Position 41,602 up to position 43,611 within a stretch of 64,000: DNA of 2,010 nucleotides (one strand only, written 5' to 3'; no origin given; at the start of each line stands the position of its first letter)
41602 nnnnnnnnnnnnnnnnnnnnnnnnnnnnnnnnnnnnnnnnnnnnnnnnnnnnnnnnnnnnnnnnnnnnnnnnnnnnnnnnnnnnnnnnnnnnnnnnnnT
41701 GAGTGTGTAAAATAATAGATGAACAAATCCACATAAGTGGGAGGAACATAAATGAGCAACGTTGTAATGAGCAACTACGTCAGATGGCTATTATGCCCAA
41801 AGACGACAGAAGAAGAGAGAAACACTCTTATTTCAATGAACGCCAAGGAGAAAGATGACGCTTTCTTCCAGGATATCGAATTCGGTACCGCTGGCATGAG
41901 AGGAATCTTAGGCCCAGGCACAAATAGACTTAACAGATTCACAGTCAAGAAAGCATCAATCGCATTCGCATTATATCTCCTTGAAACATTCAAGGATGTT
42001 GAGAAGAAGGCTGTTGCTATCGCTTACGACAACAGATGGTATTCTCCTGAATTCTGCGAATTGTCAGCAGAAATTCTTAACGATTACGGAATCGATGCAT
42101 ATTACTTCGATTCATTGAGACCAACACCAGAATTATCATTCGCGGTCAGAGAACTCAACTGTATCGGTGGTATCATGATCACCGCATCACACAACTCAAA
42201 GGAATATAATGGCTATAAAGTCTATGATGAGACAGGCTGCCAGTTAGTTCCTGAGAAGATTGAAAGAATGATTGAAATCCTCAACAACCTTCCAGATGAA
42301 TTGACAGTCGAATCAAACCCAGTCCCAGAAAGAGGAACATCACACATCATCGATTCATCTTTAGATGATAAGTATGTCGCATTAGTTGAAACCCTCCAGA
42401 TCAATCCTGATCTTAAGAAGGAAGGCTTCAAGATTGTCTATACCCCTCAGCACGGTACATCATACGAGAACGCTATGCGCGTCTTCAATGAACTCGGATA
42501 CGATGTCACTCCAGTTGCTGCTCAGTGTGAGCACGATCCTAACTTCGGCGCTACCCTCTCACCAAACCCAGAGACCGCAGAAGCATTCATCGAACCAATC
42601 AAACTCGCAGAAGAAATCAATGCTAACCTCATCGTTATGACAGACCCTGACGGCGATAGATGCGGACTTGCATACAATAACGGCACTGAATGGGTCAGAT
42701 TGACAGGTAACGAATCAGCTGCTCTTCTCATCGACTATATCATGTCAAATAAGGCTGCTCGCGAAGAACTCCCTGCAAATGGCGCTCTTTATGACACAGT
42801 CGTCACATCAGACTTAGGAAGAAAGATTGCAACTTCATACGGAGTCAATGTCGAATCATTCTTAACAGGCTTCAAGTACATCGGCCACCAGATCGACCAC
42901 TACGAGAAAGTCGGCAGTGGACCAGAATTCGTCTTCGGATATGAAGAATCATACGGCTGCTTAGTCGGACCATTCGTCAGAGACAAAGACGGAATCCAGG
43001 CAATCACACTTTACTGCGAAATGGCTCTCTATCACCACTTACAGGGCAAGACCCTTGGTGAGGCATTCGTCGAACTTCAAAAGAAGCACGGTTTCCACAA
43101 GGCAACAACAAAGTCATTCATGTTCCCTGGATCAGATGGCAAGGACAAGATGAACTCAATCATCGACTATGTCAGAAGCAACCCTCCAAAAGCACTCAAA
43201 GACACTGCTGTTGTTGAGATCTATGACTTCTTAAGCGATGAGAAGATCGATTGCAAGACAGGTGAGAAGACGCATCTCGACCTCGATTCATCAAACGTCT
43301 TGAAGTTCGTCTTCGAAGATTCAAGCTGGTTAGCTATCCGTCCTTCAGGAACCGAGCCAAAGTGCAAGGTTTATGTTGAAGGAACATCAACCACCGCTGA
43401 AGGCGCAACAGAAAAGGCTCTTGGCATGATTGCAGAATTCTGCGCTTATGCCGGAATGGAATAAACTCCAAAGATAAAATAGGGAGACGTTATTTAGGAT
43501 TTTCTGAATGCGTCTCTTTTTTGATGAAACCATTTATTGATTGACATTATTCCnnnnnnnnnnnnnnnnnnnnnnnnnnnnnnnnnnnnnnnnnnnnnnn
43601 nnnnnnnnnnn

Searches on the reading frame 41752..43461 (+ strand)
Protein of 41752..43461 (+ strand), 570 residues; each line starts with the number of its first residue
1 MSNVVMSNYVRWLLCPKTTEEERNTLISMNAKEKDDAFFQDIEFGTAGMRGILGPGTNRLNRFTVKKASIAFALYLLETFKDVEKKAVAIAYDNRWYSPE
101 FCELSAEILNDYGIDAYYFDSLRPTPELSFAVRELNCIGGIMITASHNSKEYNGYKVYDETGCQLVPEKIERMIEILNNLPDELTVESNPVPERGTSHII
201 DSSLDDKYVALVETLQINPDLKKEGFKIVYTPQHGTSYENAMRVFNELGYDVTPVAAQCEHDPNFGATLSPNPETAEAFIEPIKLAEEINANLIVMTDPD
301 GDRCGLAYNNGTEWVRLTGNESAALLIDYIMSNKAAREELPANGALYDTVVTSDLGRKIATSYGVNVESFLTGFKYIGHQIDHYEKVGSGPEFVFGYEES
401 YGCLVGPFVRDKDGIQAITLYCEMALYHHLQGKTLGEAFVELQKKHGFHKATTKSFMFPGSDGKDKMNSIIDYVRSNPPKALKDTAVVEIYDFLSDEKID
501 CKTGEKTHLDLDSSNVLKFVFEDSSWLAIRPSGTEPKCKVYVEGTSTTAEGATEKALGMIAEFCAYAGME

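Call 31: search_protein_families(library=pfam, proteins=[window:41752-43461:+], max_evalue=0.00001)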
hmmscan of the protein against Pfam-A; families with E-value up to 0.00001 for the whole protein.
window:41752-43461:+ (570 aa): 4 families
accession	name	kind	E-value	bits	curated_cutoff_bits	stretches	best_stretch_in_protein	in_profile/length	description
PF02878.22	PGM_PMM_I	-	1.3e-37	128.9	22.5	1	42-178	2-132/138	Phosphoglucomutase/phosphomannomutase, alpha/beta/alpha domain I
PF02879.22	PGM_PMM_II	-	1.8e-21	77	29.3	1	208-311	3-103/103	Phosphoglucomutase/phosphomannomutase, alpha/beta/alpha domain II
PF02880.22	PGM_PMM_III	-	2.1e-16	60.5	20.7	1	319-442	2-111/115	Phosphoglucomutase/phosphomannomutase, alpha/beta/alpha domain III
PF00408.26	PGM_PMM_IV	-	2.6e-10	40.6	23.1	1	513-550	22-57/68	Phosphoglucomutase/phosphomannomutase, C-terminal domain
